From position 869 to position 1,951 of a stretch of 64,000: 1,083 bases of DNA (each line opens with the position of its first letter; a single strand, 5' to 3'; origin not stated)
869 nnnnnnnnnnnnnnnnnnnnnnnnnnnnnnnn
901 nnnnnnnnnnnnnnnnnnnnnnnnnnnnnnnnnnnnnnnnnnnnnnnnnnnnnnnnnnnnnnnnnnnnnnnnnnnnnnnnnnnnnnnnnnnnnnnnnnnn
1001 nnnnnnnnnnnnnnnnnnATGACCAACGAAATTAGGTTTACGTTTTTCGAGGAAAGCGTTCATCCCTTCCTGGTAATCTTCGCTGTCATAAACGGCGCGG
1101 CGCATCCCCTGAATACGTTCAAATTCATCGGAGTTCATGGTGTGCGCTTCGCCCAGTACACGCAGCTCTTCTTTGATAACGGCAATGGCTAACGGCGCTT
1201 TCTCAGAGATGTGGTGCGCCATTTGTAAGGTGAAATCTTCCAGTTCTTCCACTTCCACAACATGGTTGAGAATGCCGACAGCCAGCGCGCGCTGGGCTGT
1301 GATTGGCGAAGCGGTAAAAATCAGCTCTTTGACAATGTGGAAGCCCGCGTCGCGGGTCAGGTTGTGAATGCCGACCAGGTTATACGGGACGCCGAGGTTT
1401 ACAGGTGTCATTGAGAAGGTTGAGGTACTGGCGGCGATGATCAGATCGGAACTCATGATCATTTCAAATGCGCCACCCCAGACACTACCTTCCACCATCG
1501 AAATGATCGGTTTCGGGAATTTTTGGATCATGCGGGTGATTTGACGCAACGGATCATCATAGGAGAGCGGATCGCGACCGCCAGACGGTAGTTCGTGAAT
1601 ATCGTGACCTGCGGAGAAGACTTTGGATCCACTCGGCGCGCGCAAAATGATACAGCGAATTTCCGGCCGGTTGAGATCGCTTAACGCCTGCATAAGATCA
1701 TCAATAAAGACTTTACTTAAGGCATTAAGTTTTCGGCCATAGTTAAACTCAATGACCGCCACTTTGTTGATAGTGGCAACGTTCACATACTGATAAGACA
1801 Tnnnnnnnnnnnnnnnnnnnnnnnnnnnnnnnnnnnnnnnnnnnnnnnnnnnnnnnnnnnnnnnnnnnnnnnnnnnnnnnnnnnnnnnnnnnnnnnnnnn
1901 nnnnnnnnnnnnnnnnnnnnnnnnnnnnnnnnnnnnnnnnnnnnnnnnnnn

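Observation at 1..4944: Intact but reportedly cryptic B12-dependent succinate-to-propionate operon (scpA-argK-scpB-scpC)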

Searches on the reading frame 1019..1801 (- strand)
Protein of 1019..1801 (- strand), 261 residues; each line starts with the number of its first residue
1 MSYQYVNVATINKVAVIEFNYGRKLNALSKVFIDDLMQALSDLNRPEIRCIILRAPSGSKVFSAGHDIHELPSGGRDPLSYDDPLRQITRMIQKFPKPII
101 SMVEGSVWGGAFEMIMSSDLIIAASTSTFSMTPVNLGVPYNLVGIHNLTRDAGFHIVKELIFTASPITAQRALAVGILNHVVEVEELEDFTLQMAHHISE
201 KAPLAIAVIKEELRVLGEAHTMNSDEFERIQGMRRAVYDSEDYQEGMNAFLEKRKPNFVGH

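Call 9: search_protein_families(library=ncbifam, proteins=[window:1019-1801:-])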
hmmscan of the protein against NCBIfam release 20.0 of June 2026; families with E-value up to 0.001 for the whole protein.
window:1019-1801:- (261 aa): 70 families (the best 25 are shown)
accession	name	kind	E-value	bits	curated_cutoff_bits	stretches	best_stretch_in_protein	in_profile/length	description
NF008506.0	PRK11423.1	equivalog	1.5e-146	486.8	257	1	1-261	1-261/261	methylmalonyl-CoA decarboxylase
NF004781.0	PRK06127.1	subfamily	1.8e-47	162.2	291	1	9-261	16-269/269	enoyl-CoA hydratase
NF051848.1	EnCoAHydtEchA19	equivalog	3.5e-41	141.5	400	1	8-260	4-257/258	enoyl-CoA hydratase EchA19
NF006007.0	PRK08138.1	subfamily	8.2e-41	140.1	355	1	10-260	14-260/261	enoyl-CoA hydratase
NF004796.0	PRK06144.1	subfamily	7.6e-40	137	272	1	5-260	9-261/262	enoyl-CoA hydratase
NF004634.0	PRK05980.1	equivalog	1.1e-39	136.4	375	1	6-259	5-261/263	crotonase/enoyl-CoA hydratase family protein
NF005803.0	PRK07658.1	equivalog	5.6e-39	134.1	313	1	5-260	3-256/257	enoyl-CoA hydratase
NF004475.0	PRK05809.1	subfamily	3.3e-38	131.7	394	1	1-258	1-257/260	short-chain-enoyl-CoA hydratase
NF006100.0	PRK08252.1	subfamily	1.5e-37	129.6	282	1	5-260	4-253/254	crotonase/enoyl-CoA hydratase family protein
NF005802.0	PRK07657.1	equivalog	6.6e-37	127.4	363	1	11-260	11-259/260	enoyl-CoA hydratase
NF042430.2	EnCoAhydt_DpgD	equivalog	1.8e-36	125.9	400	1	12-260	5-257/258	enoyl-CoA-hydratase DpgD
NF046063.1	oxepin_alt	equivalog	2.6e-36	125.4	300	1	12-257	8-254/254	oxepin-CoA hydrolase, alternative type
NF004517.0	PRK05862.1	equivalog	3e-36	125.2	396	1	1-259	1-255/257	enoyl-CoA hydratase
NF007239.0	PRK09674.1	equivalog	3.9e-36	124.8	371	1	8-260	8-256/257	2,3-dehydroadipyl-CoA hydratase PaaF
NF006008.0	PRK08139.1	equivalog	5.5e-36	124.4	313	1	10-259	17-264/266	enoyl-CoA hydratase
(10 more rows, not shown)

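Call 10: search_protein_families(library=pfam, proteins=[window:1019-1801:-])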
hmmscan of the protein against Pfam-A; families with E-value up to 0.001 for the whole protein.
window:1019-1801:- (261 aa): 2 families
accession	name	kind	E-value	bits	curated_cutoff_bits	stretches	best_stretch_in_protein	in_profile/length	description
PF00378.25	ECH_1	-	5.6e-47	160.6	27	1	12-259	4-249/251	Enoyl-CoA hydratase/isomerase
PF16113.10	ECH_2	-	1.1e-23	84.7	27.2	1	15-195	2-185/335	Enoyl-CoA hydratase/isomerase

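Call 46: find_related_loci(query=window:1019-1801:-, collection=genome_contigs, flank=8000)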
Query window:1019-1801:- (261 aa) in genome_contigs; peptide patterns used: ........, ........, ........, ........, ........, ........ (x = any residue, [..] = any of these).
105 stretches matched a pattern; 56 encode a relative of the query (tblastn E <= 1e-3); 48 distinct loci.
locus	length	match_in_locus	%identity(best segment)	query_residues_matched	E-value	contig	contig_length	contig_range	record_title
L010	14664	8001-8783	99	1-261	3e-177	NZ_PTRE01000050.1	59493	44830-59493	Escherichia sp. MOD1-EC7003 MOD1-EC7003_50_length_59493_cov_122, whole genome shotgun sequence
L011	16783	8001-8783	95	1-261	1e-172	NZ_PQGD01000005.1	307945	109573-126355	Superficieibacter electus strain BP-1 NODE_5_length_307945_cov_35.1158, whole genome shotgun sequence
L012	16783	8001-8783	95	1-261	5e-172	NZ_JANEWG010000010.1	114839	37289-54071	Citrobacter sp. Awk 4 510132-22-10, whole genome shotgun sequence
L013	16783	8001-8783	95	1-261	1e-171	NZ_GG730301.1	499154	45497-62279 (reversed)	Citrobacter youngae ATCC 29220 Scfld2, whole genome shotgun sequence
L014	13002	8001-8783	95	1-261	2e-171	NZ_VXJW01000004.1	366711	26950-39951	Salmonella enterica subsp. arizonae strain CCUG 6322T contig_0000004, whole genome shotgun sequence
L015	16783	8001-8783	95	1-261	3e-171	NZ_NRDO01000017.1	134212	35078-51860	Citrobacter sp. NCU1 contig_17, whole genome shotgun sequence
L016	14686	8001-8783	94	1-261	1e-170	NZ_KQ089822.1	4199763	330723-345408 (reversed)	Citrobacter sp. MGH106 aetzL-supercont1.1, whole genome shotgun sequence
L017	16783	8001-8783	95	1-261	1e-170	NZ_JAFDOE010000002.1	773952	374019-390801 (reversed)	Citrobacter sp. FP75 contig2, whole genome shotgun sequence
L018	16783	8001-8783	94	1-261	2e-170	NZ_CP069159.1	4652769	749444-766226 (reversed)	Citrobacter sp. R56 chromosome, complete genome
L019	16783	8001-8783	95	1-261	2e-170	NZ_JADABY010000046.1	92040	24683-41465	Citrobacter sp. Res13-Sevr-PEB04-36 seq_tig46, whole genome shotgun sequence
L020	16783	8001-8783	95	1-261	1e-170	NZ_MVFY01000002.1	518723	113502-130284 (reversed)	Citrobacter portucalensis strain A60 A60_S7_L001_NODE_2_length_518723_cov_20.9124, whole genome shotgun sequence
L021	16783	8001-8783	94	1-261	2e-170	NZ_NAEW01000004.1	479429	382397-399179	Citrobacter braakii strain ATCC 51113 CbraakiiATCC_L001_NODE_4_length_479429__29.3094, whole genome shotgun sequence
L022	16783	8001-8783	94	1-261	7e-170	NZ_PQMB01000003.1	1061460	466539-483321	Citrobacter amalonaticus strain S646 scaffold3.1, whole genome shotgun sequence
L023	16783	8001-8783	94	1-261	6e-170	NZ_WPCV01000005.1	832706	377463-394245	Citrobacter sp. On2M On2M_5, whole genome shotgun sequence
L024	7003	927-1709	94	1-261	2e-170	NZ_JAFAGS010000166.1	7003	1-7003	MAG: Pluralibacter sp. isolate CP_BE_BS_1 BE_BS_k147_343616, whole genome shotgun sequence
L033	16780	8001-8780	90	1-260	4e-161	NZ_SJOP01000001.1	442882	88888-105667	Kosakonia quasisacchari strain WCHEs120001 1, whole genome shotgun sequence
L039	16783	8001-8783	85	1-261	6e-156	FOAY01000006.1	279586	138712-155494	Kosakonia sacchari strain SP1 genome assembly, contig: Ga0060208_106, whole genome shotgun sequence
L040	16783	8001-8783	86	1-261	2e-154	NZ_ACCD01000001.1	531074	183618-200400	Yersinia rohdei ATCC 43380 contig00049, whole genome shotgun sequence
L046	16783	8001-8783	79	1-261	2e-143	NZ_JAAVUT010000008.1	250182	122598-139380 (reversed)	Sodalis sp. dw_96 8, whole genome shotgun sequence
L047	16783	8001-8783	78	1-261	6e-138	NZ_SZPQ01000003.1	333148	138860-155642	Martelella alba strain BGMRC 2031 Scaffold3_1, whole genome shotgun sequence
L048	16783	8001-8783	79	1-261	1e-136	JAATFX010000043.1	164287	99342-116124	MAG: Enterobacterales bacterium isolate bin_27 k141_1145161, whole genome shotgun sequence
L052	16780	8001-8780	92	1-260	2e-165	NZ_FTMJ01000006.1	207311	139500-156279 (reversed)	Aeromonas sp. RU39B, whole genome shotgun sequence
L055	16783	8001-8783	79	1-261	7e-144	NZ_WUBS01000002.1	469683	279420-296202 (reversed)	Acerihabitans arboris strain SAP-6 contig2, whole genome shotgun sequence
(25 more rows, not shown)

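Call 59: search_protein_families(library=pfam, proteins=[L040:3648-4517:+, L040:11405-11959:-, L046:3522-4127:-, L046:11650-12537:+, L052:2419-4290:-, L052:11970-13148:-, L011:2816-4651:+, L011:11294-11875:-, L048:3336-4457:-, L048:11440-12633:-], max_evalue=0.00001)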
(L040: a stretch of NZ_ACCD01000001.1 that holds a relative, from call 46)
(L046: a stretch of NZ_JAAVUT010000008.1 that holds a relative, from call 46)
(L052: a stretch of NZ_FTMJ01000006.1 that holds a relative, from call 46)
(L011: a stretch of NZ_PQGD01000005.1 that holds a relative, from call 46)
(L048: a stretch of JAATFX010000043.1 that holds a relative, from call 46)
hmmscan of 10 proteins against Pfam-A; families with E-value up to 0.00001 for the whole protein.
L040:3648-4517:+ (289 aa): 2 families
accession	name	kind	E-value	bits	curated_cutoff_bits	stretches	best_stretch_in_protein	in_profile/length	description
PF03881.20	Fructosamin_kin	-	8.4e-118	393.2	22.4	1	1-285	1-287/288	Fructosamine kinase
PF01636.29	APH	-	4.1e-18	66.5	23.2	1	22-239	3-225/239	Phosphotransferase enzyme family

L040:11405-11959:- (184 aa): 1 family
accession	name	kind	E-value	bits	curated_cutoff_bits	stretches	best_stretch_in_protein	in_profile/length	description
PF14002.11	YniB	-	5.1e-80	267.6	27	1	15-179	1-165/166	YniB-like protein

L046:3522-4127:- (201 aa): 1 family
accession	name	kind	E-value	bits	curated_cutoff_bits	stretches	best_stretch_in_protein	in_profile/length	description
PF01613.24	Flavin_Reduct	-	5.1e-26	92.1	27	1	36-180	5-147/153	Flavin reductase like domain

L046:11650-12537:+ (295 aa): 5 families
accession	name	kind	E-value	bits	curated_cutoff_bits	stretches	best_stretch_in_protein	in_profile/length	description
PF03446.21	NAD_binding_2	-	2.6e-41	141.7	21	1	10-169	2-160/161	NAD binding domain of 6-phosphogluconate dehydrogenase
PF14833.11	NAD_binding_11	-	1.3e-16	61.4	30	1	173-291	1-122/122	NAD-binding of NADP-dependent 3-hydroxyisobutyrate dehydrogenase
PF02826.25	2-Hacid_dh_C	-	1.3e-10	41.4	25.1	1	10-127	39-153/178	D-isomer specific 2-hydroxyacid dehydrogenase, NAD binding domain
PF03807.23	F420_oxidored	-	1.5e-07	32.4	21.6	1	10-70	2-66/94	NADP oxidoreductase coenzyme F420-dependent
PF07991.19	KARI_N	-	1.5e-06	28.3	20.6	1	10-98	7-92/165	Acetohydroxy acid isomeroreductase, NADPH-binding domain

L052:2419-4290:- (623 aa): 2 families
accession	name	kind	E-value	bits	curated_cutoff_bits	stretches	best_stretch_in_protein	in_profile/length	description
PF02705.21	K_trans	-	4.3e-181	602.8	24.8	1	14-464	2-453/454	K+ potassium transporter integral membrane domain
PF22776.1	K_trans_C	-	2.6e-46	157.6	24.8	1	475-623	1-151/151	K+ potassium transporter C-terminal domain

L052:11970-13148:- (392 aa): 3 families
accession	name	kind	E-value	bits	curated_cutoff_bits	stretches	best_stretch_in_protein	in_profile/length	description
PF16539.10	FlgT_M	-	1.1e-38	133.3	31.2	1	118-271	2-157/158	Flagellar assembly protein T, middle domain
PF16548.10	FlgT_N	-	1.6e-26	93.1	28.8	1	27-112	1-85/87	Flagellar assembly protein T, N-terminal domain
PF16538.11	FlgT_C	-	2.7e-21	76.2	27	1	317-390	3-76/77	Flagellar assembly protein T, C-terminal domain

L011:2816-4651:+ (611 aa): 2 families
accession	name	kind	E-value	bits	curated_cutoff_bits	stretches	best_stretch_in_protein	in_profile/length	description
PF00128.31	Alpha-amylase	-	1.7e-75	255.5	22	1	133-512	1-422/446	Alpha amylase, catalytic domain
PF02903.20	Alpha-amylase_N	-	3.8e-06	27.5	23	1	9-110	5-108/120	Alpha amylase, N-terminal ig-like domain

L011:11294-11875:- (193 aa): 1 family
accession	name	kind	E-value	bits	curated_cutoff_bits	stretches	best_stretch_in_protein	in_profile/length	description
PF04336.18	ACP_PD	-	9.5e-59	199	27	1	1-184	1-183/183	Acyl carrier protein phosphodiesterase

L048:3336-4457:- (373 aa): 0 families

L048:11440-12633:- (397 aa): 1 family
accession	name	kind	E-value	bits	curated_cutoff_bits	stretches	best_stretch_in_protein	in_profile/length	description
PF07690.21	MFS_1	-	2.9e-35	122.3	33.4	1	22-354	1-347/347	Major Facilitator Superfamily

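Call 60: search_protein_families(library=pfam, proteins=[L039:1936-4392:-, L039:11627-12169:+, L033:11347-12123:-, L033:2684-3151:-, L047:3765-4325:-, L055:11447-12817:-, L040:531-1421:+], max_evalue=0.00001)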
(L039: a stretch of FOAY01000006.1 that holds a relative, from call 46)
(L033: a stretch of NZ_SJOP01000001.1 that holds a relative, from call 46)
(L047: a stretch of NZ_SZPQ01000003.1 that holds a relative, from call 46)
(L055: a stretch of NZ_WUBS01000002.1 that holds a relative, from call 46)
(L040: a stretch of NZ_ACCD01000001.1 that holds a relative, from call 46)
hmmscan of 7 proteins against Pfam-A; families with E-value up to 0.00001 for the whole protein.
L039:1936-4392:- (818 aa): 1 family
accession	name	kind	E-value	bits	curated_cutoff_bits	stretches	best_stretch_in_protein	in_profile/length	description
PF03797.25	Autotransporter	-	7.1e-61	206.6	26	1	541-798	1-255/255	Autotransporter beta-domain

L039:11627-12169:+ (180 aa): 0 families

L033:11347-12123:- (258 aa): 0 families

L033:2684-3151:- (155 aa): 1 family
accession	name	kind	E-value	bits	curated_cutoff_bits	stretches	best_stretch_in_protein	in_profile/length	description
PF00011.27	HSP20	-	3.5e-16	59.6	20.8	1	47-144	3-101/102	Hsp20/alpha crystallin family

L047:3765-4325:- (186 aa): 1 family
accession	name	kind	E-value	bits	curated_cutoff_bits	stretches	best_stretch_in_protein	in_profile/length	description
PF01613.24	Flavin_Reduct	-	1e-26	94.3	27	1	21-165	5-147/153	Flavin reductase like domain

L055:11447-12817:- (456 aa): 1 family
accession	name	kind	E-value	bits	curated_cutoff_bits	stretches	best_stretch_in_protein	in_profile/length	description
PF07690.21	MFS_1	-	1.1e-33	117.1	33.4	1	80-412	1-347/347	Major Facilitator Superfamily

L040:531-1421:+ (296 aa): 3 families
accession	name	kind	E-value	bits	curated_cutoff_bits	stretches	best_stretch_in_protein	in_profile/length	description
PF00005.33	ABC_tran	-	7.6e-30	104.7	25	1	29-174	3-136/137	ABC transporter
PF13304.12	AAA_21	-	1.7e-11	45.2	27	1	130-206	221-300/304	AAA domain, putative AbiEii toxin, Type IV TA system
PF02463.25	SMC_N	-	5.1e-06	26.5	40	0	39-204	26-198/220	RecF/RecN/SMC N terminal domain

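Call 66: search_solved_structures(query=window:1019-1801:-, max_evalue=1e-40)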
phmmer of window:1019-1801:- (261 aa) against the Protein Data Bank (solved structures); distinct sequences matched with E-value up to 1e-40: 2.
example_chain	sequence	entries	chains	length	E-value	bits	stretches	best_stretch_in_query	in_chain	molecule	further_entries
1ef8_A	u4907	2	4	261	5.1e-172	573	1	1-261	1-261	METHYLMALONYL COA DECARBOXYLASE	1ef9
6n92_A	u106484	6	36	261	1.2e-171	571.7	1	1-261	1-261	Methylmalonyl-CoA decarboxylase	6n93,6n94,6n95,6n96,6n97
